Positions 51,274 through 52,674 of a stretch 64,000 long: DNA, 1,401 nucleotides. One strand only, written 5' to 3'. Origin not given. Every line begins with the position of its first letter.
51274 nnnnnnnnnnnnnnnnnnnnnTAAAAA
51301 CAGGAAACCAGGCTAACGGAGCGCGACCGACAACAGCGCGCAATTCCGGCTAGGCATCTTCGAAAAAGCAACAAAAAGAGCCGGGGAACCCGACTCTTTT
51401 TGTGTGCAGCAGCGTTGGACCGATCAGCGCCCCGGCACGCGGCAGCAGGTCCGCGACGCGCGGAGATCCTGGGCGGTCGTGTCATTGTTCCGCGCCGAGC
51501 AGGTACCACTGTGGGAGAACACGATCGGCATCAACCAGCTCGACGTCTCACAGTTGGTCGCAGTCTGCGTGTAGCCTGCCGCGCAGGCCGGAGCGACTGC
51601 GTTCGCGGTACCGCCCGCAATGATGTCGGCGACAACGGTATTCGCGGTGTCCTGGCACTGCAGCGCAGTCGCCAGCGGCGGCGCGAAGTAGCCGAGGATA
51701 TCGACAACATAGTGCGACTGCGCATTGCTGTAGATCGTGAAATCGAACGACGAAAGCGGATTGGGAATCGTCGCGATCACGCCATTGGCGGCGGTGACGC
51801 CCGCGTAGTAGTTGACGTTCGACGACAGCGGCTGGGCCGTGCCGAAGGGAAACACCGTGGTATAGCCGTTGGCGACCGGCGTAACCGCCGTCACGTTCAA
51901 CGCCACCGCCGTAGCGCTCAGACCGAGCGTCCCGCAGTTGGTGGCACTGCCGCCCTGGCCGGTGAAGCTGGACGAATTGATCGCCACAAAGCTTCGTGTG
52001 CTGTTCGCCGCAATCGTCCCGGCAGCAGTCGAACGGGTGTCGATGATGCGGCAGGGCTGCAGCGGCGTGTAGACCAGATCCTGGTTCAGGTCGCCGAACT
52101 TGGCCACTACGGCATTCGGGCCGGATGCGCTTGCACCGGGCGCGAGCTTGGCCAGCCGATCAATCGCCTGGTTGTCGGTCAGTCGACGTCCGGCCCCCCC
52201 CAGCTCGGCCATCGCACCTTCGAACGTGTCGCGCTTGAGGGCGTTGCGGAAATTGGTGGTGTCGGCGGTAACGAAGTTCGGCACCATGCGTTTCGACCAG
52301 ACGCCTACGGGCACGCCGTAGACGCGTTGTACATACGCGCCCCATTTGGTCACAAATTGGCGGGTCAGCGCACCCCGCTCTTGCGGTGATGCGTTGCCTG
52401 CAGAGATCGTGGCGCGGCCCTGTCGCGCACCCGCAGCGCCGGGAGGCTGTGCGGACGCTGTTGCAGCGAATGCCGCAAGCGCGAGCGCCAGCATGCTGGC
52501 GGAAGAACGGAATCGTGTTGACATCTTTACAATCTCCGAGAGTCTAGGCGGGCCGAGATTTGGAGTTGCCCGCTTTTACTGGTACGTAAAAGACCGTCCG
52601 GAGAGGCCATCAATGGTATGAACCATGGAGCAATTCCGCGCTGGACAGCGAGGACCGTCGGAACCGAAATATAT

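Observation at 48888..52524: Three tandem paralogous secreted proteins of an uncharacterised family ending in an invariant CCRVPGR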

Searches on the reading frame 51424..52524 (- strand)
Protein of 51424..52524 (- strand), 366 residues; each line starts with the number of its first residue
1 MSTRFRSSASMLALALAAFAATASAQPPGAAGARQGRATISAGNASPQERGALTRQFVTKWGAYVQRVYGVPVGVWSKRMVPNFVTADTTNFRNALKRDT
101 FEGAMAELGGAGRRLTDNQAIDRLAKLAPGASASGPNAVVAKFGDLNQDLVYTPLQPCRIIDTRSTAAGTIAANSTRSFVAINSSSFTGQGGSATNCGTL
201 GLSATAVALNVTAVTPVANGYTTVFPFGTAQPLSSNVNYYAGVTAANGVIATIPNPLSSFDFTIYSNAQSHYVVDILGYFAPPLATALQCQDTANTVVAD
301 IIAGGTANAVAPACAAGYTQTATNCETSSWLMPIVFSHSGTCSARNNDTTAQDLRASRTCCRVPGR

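Call 4: search_protein_families(library=pfam, proteins=[window:51424-52524:-], max_evalue=1)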
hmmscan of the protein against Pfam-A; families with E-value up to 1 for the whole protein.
window:51424-52524:- (366 aa): 0 families

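Call 5: search_protein_families(library=ncbifam, proteins=[window:51424-52524:-], max_evalue=1)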
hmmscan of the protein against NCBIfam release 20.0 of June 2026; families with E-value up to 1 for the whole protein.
window:51424-52524:- (366 aa): 1 family
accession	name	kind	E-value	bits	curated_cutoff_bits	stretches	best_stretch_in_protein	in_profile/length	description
TIGR03199.1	pucC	equivalog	0.12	11.6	306.05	1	92-140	168-214/264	xanthine dehydrogenase subunit C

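Call 6: find_homologous_proteins(query=window:51424-52524:-, max_evalue=0.001)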
Query window:51424-52524:- (366 aa): 983 proteins with E <= 0.001 among 8000 candidates; the best 120 are listed.
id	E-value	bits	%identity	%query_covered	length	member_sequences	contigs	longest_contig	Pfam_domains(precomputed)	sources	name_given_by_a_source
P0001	3.1e-221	751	94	100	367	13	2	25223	-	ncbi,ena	-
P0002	3.7e-192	656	81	100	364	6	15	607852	-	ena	-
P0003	4.3e-185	632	78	100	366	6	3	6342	-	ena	-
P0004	2.1e-184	630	79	100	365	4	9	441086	-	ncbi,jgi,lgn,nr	ncbi:MAG: hypothetical protein J0M09_06700 [Xanthomonadales bacterium]|nr:hypothetical protein [Xant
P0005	1.1e-183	628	77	100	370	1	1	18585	-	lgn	-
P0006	8.8e-183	625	78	100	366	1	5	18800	-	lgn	-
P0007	1.1e-181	621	76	100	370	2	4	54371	-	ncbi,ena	-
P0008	3.9e-181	619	77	100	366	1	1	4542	-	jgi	jgi:hypothetical protein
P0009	4.0e-179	613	77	100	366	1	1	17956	-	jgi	jgi:hypothetical protein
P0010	6.3e-179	612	75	100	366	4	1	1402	-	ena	-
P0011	7.9e-179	612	77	100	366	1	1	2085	-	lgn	-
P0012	7.2e-178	609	76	100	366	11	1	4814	-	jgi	jgi:hypothetical protein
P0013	2.3e-176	604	75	100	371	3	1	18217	-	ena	-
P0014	3.9e-175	600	75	100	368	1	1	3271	-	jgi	jgi:hypothetical protein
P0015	6.7e-174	596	74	100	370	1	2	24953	-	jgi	jgi:hypothetical protein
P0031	1.9e-159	548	76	92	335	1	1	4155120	-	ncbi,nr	ncbi:MAG: hypothetical protein HOP03_03485 [Lysobacter sp.]|nr:hypothetical protein [Lysobacter sp.]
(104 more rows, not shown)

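Call 19: search_solved_structures(query=A2, max_evalue=1, show_alignments=2)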
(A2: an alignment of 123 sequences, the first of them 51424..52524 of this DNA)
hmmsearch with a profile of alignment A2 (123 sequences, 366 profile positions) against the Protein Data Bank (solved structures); distinct sequences matched with E-value up to 1: 1.
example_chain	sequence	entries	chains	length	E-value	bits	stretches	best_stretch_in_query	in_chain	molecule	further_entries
6u42_5R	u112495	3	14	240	0.81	11.9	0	34-63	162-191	FAP106 | Flagellar associated protein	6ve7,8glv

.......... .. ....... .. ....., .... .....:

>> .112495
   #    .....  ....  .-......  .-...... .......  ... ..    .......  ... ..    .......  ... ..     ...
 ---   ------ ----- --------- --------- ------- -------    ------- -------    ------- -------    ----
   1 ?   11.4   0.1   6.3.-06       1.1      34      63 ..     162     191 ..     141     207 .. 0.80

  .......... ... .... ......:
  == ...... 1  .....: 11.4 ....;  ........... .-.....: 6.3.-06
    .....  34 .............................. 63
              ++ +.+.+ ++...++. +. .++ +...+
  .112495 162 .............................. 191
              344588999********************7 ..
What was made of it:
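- Tried and rejected: Whole family: best E 0.81, noise (call 19).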

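Call 20: find_related_loci(query=A2, collection=genome_contigs, flank=8000)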
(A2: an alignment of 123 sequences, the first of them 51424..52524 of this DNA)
Query A2 (366 aa) in genome_contigs; peptide patterns used: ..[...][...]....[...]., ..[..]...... (x = any residue, [..] = any of these).
189 stretches matched a pattern; 188 encode a relative of the query (tblastn E <= 1e-3); the best 80 are kept; 72 distinct loci.
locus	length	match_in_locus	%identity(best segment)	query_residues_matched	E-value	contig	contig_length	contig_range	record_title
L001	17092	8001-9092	87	1-366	0e+0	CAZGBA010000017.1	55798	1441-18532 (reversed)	MAG TPA_asm: uncultured Xanthomonas sp. isolate binchicken_co386_102 genome assembly, contig: NODE_58_length_55798_cov_1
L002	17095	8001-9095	79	1-366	0e+0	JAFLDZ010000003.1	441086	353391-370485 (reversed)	MAG: Lysobacterales bacterium isolate UWPOB_LYSO1 gnl_X_PBGEBHIO_3, whole genome shotgun sequence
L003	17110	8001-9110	77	1-366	0e+0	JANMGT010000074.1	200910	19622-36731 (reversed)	MAG: Lysobacteraceae bacterium isolate OTE_70_metabat_382 OTE_70_k141_4532914, whole genome shotgun sequence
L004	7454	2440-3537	73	1-366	0e+0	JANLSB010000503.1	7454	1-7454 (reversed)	MAG: Lysobacterales bacterium isolate OTE_25_metabat_480 OTE_25_k141_3885411, whole genome shotgun sequence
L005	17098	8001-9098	74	1-366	2e-176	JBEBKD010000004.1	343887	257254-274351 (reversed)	MAG: Lysobacteraceae bacterium isolate TF_15 NODE_5_length_343887_cov_43.269465, whole genome shotgun sequence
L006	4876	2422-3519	76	1-366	1e-171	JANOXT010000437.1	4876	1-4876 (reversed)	MAG: Lysobacterales bacterium isolate VAR_35_metabat_170 VAR_35_k141_2210629, whole genome shotgun sequence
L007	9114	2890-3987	75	1-366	1e-166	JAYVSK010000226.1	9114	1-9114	MAG: Lysobacter sp. isolate GL74_DN_concoct_234_sub GL74_DN_concoct_234_sub_225, whole genome shotgun sequence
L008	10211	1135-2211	67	1-366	2e-157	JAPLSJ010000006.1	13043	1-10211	MAG: Arenimonas sp. isolate LacPavin_0920_WC90_MAG_70_12 LacPavin_0920_WC90_scaffold_113293, whole genome shotgun sequen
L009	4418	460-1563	65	1-366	6e-161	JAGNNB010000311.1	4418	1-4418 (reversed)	MAG: Lysobacteraceae bacterium isolate Go_SlAct_bin_315 Go_SlAct_140508_length_4418_cov_4.175950, whole genome shotgun s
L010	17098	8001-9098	69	1-366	9e-157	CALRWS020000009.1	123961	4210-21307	MAG: Chitinophaga pinensis isolate JJ-KV10D3-173-6-m2-bin67 genome assembly, contig: JJ-TH355-119-C30, whole genome shot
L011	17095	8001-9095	68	1-366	2e-156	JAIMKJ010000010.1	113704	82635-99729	MAG: Thermomonas sp. isolate GA_180221_E-1-2-MAG-66_11 NODE_19_length_113748_cov_7.241923, whole genome shotgun sequence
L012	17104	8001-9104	69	1-366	2e-155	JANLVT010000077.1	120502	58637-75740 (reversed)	MAG: Lysobacterales bacterium isolate OTE_21_concoct_357 OTE_21_k141_185340, whole genome shotgun sequence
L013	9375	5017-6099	68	8-366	8e-155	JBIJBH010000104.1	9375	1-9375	MAG: Lysobacteraceae bacterium isolate ME2006-08-03D11_3300047094_group2_bin206 Rohwer_bin2505_scaffold_8985_c1, whole g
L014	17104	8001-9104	66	1-366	1e-154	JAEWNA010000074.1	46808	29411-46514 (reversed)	MAG: Proteobacteria bacterium isolate OH_PDB_150 k127_1642099, whole genome shotgun sequence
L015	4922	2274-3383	63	1-366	6e-155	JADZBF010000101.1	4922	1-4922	MAG: Lysobacter sp. isolate SJ66 c_000000312553, whole genome shotgun sequence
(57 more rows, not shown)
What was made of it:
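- The family is found in Lysobacteraceae (call 20).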

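Call 21: predict_structure(alignment_id=A2)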
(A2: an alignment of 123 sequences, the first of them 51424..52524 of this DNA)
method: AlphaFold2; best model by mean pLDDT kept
length: 366 residues; sequences in the alignment: 123
mean_pLDDT: 79.4   pTM: 0.44
mean pLDDT of the five models: 79.4, 78.8, 78.1, 78.1, 77.3
residues with pLDDT >= 90: 192; 70-90: 80; 50-70: 31; < 50: 63
segments of 3 or more residues with pLDDT < 50: 1-42, 126-145
pLDDT, mean of each block of 10 residues (from residue 1): 34 34 30 30 71 94 94 93 86 88 85 58 52 46 50 89 94 96 90 86 87 95 94 91 93 85 96 94 66 96 96 89 95 95 97 97 65
secondary structure, 60 per line:
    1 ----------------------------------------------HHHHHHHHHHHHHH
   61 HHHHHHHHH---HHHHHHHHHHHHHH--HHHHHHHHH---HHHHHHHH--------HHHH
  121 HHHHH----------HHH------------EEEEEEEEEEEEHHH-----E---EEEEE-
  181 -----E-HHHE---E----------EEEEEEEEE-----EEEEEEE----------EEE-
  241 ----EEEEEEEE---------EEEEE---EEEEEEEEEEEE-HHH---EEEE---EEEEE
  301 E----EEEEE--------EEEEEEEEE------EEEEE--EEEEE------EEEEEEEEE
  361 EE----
elements in order: H47-69 H73-86 H89-97 H101-108 H117-125 E151-162 E175-179 E206-214 E220-226 E237-239 E245-252 E262-266 E270-281 E289-292 E296-301 E306-310 E319-327 E334-338 E341-345 E352-362
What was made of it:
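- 52450..52524 (-): Signal peptide of C (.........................|QPP). A and B have equivalents (…ATAAGA|QTP and …TSTVCA|QTP). The region is disordered in AF2 (call 21).
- On Carbohydrate-binding module / lectin: The AF2 module has pLDDT around 90 (call 21).
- Checked: The AF2 model of copy C (pLDDT 79, call 21) shows a disordered N-terminus (1-42), helices at 47-125 (about 80 aa rather than about 120), a disordered linker (126-145), a beta module (151-281) and a C-terminal beta domain (289-362).
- In the AF2 model the CC pair ends the last strand, 352-362 (call 21). AF2 gives pLDDT 79 (call 21). The last four residues lie outside the final strand and have lower model confidence (call 21), so they could be accessible.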

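Call 24: fold_search(model_id=the predicted structure, library=pdb)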
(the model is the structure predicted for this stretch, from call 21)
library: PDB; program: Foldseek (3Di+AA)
matches with E <= 10: 921; with E <= 0.001: 0
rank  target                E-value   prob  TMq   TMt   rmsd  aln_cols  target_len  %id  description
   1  9qrm_B                5.5e-03  0.89  0.17  0.12  16.2       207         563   12  X-ray structure of Kp32gp38 in complex with K21 pyr5 (released 2025-09-03)
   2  6h2b_B                5.8e-03  0.54  0.17  0.19  19.4       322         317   10  Structure of the Macrobrachium rosenbergii Nodavirus (released 2018-10-31)
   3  5ewn_A                7.3e-03  0.63  0.19  0.21  20.1       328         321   10  Crystal structure of the human astrovirus 1 capsid protein core domain at 2.6 A resolution (released 2015-12-23)
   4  5ibv                  8.2e-03  0.63  0.20  0.21  20.7       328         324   11  Crystal Structure of Human Astrovirus capsid protein (released 2016-08-03)
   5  5ned_A                8.6e-03  0.66  0.15  0.26  13.8       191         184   10  CryoEM Structure of Foot and Mouth Disease Virus O PanAsia (released 2017-06-21)
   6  7eno_1                1.7e-02  0.66  0.17  0.29  10.8       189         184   13  Mutant strain M3 of foot-and-mouth disease virus type O (released 2021-06-02)
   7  5aca_1                1.8e-02  0.60  0.16  0.27  14.1       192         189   11  Structure-based energetics of protein interfaces guide Foot-and-Mouth disease virus vaccine design (released 2015-09-23)
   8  5gka_A                1.9e-02  0.77  0.22  0.29  14.8       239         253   12  cryo-EM structure of human Aichi virus (released 2016-09-21)
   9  7fej_1                2.8e-02  0.54  0.16  0.27  13.1       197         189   12  Complex of FMDV A/AF/72 and bovine neutralizing scFv antibody R55 (released 2021-09-29)
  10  7dou_4                3.0e-02  0.93  0.21  0.47   5.5       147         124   13  Trimeric cement protein structure of Helicobacter pylori bacteriophage KHP40 (released 2021-10-27)
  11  2bbd_A                3.4e-02  0.33  0.15  0.17  20.9       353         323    7  Crystal Structure of the STIV MCP (released 2005-12-06)
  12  7fei_1                4.4e-02  0.25  0.15  0.24  14.2       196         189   13  Complex of FMDV A/WH/CHA/09 and bovine neutralizing scFv antibody R55 (released 2021-09-29)
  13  9eac_A                4.4e-02  0.23  0.15  0.21  11.2       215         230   16  Seneca valley virus Empty rotated particle at acidic condition (ER-particle[C]) (released 2025-08-20)
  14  4y6t_E                4.7e-02  0.80  0.18  0.38   8.0       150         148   14  Structure of Tobacco streak virus coat protein dimer at 2.4 Angstroms resolution (released 2016-01-20)
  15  2wq4_B                5.3e-02  0.18  0.12  0.24  11.8       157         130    9  N-terminal domain of BC2L-C Lectin from Burkholderia cenocepacia (released 2010-01-12)
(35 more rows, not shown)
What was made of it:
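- On TNF/C1q-like trimeric jelly rolls: Foldseek hits to APRIL, collagen VIII NC1 and BC2L-C-Nt have E of 0.05-0.12 (call 24).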

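Call 28: search_protein_families(library=phrogs, proteins=[window:51424-52524:-], max_evalue=1)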
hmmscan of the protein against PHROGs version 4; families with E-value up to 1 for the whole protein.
window:51424-52524:- (366 aa): 0 families

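Call 32: fold_search(model_id=the predicted structure, library=viral)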
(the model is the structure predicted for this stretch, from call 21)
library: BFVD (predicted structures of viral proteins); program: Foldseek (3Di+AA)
matches with E <= 10: 812; with E <= 0.001: 4
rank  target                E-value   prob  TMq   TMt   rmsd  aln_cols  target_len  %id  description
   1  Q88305                2.7e-04  1.00  0.21  0.40   8.6       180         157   17  Coat protein [Satellite St. Augustine decline virus]
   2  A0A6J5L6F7            5.6e-04  0.82  0.18  0.10  22.4       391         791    9  Tail protein I [uncultured Caudovirales phage]
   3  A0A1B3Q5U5            5.9e-04  0.91  0.19  0.21  24.1       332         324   10  Gp3 [Towan virus]
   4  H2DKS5                7.5e-04  0.60  0.15  0.15  17.9       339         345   11  (no name in the UniProt tables at hand)
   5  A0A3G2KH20            2.1e-03  0.95  0.20  0.21   9.6       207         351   12  Endolysin [Arthrobacter phage Kepler]
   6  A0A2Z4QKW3            2.1e-03  0.72  0.20  0.22  15.4       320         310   12  Orf1 [Craigies Hill virus]
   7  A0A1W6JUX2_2          2.2e-03  0.72  0.18  0.10  14.1       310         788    8  Uncharacterized protein [Vibrio phage pVco-5]
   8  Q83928                2.2e-03  0.63  0.20  0.17  23.4       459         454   12  Capsid protein [Oat chlorotic stunt virus (isolate United Kingdom)]
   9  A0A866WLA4            3.2e-03  0.44  0.15  0.06  16.3       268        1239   14  Polyprotein (Fragment) [Aedes birnavirus]
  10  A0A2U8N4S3            3.4e-03  0.60  0.21  0.12  19.7       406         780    9  Readthrough protein [Apple luteovirus 1]
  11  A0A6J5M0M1            3.4e-03  0.44  0.17  0.13  17.3       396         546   13  Tail fiber protein [uncultured Caudovirales phage]
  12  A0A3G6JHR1            3.8e-03  0.82  0.18  0.06  26.0       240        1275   10  Uncharacterized protein (Fragment) [Lactobacillus phage ViSo-2018a]
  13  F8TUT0                4.1e-03  0.92  0.17  0.23  14.9       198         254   11  (no name in the UniProt tables at hand)
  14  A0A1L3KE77            4.6e-03  0.44  0.18  0.15  16.9       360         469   10  (no name in the UniProt tables at hand)
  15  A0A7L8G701            6.4e-03  1.00  0.23  0.17   5.6       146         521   14  Tail fiber protein [Rhizobium phage Palo]
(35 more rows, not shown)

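Call 42: find_encoding_contigs(protein=P0004, flank=10000, max_places=3)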
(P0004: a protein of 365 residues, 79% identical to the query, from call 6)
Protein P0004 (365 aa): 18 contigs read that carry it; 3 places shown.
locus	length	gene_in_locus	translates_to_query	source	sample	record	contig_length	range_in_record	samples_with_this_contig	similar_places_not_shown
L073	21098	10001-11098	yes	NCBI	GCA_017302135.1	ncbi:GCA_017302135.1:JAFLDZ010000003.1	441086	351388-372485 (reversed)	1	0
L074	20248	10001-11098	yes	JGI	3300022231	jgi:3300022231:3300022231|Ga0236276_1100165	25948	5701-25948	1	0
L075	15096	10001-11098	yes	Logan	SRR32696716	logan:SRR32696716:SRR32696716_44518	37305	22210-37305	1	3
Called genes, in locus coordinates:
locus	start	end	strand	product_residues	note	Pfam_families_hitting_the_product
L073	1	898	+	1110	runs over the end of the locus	PF13692:Glyco_trans_1_4, PF08241:Methyltransf_11 (faint)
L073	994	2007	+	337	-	PF01839:FG-GAP (faint), PF07483:W_rich_C (faint), PF13517:FG-GAP_3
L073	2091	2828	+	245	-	PF08242:Methyltransf_12, PF13489:Methyltransf_23, PF08241:Methyltransf_11, PF13649:Methyltransf_25 (weak), PF13847:Methyltransf_31 (weak)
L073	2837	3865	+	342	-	PF00288:GHMP_kinases_N, PF08544:GHMP_kinases_C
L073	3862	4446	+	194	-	PF13580:SIS_2, PF01380:SIS (weak)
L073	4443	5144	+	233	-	PF00483:NTP_transferase, PF12804:NTP_transf_3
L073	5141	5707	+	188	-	PF00702:Hydrolase (weak), PF13419:HAD_2 (weak), PF13242:Hydrolase_like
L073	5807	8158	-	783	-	PF07483:W_rich_C (faint), PF13583:Reprolysin_4, PF13688:Reprolysin_5, PF13582:Reprolysin_3, PF12256:TcdB_toxin_midN (faint), PF01839:FG-GAP (faint), PF13517:FG-GAP_3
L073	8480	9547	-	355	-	-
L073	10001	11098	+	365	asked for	-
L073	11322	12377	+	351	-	-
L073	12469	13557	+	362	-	-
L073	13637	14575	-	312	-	PF01012:ETF, PF00766:ETF_alpha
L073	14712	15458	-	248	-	PF01012:ETF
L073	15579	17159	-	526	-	PF00732:GMC_oxred_N, PF05834:Lycopene_cycl (faint), PF05199:GMC_oxred_C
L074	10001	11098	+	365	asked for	-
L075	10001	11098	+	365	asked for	-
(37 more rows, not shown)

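Call 43: find_encoding_contigs(protein=P0031, flank=10000, max_places=3)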
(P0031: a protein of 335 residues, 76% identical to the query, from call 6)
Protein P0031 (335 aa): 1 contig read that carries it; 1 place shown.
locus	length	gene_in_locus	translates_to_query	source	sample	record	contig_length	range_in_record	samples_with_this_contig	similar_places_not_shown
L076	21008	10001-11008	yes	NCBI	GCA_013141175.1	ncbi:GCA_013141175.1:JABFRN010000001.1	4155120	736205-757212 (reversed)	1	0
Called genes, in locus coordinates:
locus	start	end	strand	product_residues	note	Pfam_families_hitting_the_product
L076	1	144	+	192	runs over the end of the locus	PF00702:Hydrolase (weak), PF13242:Hydrolase_like, PF13419:HAD_2 (weak)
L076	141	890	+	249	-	PF13489:Methyltransf_23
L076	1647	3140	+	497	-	-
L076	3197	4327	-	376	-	PF00155:Aminotran_1_2 (weak), PF01041:DegT_DnrJ_EryC1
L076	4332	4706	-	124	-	PF00892:EamA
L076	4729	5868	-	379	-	PF00583:Acetyltransf_1, PF01575:MaoC_dehydratas, PF13452:FAS1_DH_region (weak)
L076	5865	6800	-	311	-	PF00535:Glycos_transf_2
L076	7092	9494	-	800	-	PF07483:W_rich_C (faint), PF13583:Reprolysin_4, PF13688:Reprolysin_5, PF13582:Reprolysin_3, PF12256:TcdB_toxin_midN (faint), PF01839:FG-GAP (faint), PF13517:FG-GAP_3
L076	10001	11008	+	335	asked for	-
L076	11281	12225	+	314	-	-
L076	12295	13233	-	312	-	PF01012:ETF, PF00766:ETF_alpha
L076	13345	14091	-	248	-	PF01012:ETF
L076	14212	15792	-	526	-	PF00732:GMC_oxred_N, PF05834:Lycopene_cycl (faint), PF05199:GMC_oxred_C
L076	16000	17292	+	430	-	PF07690:MFS_1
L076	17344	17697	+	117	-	PF06993:DUF1304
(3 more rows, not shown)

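Call 76: search_dna_similar(query=window:51424-52524:-, collection=plasmids, mode=protein, max_evalue=0.001, max_rows=25)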
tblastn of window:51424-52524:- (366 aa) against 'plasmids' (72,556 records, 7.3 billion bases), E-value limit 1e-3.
Records with a match: 7; places in all: 7; records where one place covers at least 80% of the query: 0.
Best place of each record, by identity: <60% 7.
By first word of the organism name: Streptomyces 7.
By predicted mobility (MOB-suite, as given by PLSDB): non-mobilizable 5; mobilizable 2.
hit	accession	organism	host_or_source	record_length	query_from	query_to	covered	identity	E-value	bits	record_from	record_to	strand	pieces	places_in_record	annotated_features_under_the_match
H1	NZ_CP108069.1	Streptomyces sp. NBC_00272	-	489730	152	281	36%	30.8%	8e-4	49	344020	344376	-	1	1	hypothetical protein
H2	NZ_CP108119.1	Streptomyces sp. NBC_00211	-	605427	152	281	36%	30.8%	8e-4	49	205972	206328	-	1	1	hypothetical protein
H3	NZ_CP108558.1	Streptomyces sp. NBC_01205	-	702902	152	281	36%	30.8%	8e-4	49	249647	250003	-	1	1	hypothetical protein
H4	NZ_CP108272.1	Streptomyces sp. NBC_00045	-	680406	152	281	36%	30.8%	1e-3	49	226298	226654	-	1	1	hypothetical protein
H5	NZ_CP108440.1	Streptomyces sp. NBC_01278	-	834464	152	281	36%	30.8%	1e-3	49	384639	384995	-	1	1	hypothetical protein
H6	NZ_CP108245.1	Streptomyces sp. NBC_00073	-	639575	152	281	36%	30.8%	1e-3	49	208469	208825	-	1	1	hypothetical protein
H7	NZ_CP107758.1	Streptomyces sp. NBC_00597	-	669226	152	281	36%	30.8%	1e-3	49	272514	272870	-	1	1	hypothetical protein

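Call 77: get_annotated_region(hit=H1, flank=4000)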
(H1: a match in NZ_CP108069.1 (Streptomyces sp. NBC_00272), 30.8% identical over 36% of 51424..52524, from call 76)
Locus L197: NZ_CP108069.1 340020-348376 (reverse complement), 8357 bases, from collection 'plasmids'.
description: Streptomyces sp. NBC_00272 plasmid unnamed1, complete sequence
organism: Streptomyces sp. NBC_00272 (NCBI taxid 2975698)
taxonomy: Bacteria; Actinomycetota; Actinomycetes; Kitasatosporales; Streptomycetaceae; Streptomyces; Streptomyces sp. NBC 00272
host: -; source: -; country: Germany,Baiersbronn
typing (MOB-suite, as given by PLSDB): mobilizable; relaxase MOBF
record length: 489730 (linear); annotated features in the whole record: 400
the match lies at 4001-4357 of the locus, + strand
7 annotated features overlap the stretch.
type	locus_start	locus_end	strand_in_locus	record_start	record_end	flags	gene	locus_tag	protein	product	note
CDS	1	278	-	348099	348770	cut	-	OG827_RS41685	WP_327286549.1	DUF4097 family beta strand repeat-containing protein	-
CDS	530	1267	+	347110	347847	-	-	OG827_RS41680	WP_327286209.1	MarR family transcriptional regulator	GO:0006355 - regulation of DNA-templated transcription [Evidence IEA]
CDS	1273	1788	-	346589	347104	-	-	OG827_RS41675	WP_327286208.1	DM13 domain-containing protein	-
CDS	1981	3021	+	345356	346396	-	-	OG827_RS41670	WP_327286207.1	vWA domain-containing protein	-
CDS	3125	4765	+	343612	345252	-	-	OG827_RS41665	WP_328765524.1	hypothetical protein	-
CDS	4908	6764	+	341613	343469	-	-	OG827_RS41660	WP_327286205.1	ABC transporter ATP-binding protein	-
CDS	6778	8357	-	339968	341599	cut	dacB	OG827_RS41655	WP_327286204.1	D-alanyl-D-alanine carboxypeptidase/D-alanyl-D-alanine-endopeptidase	GO:0009252 - peptidoglycan biosynthetic process [Evidence IEA]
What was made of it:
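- Tried and rejected: The plasmid collection has only Streptomyces 'hypothetical proteins' (calls 76, 77).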
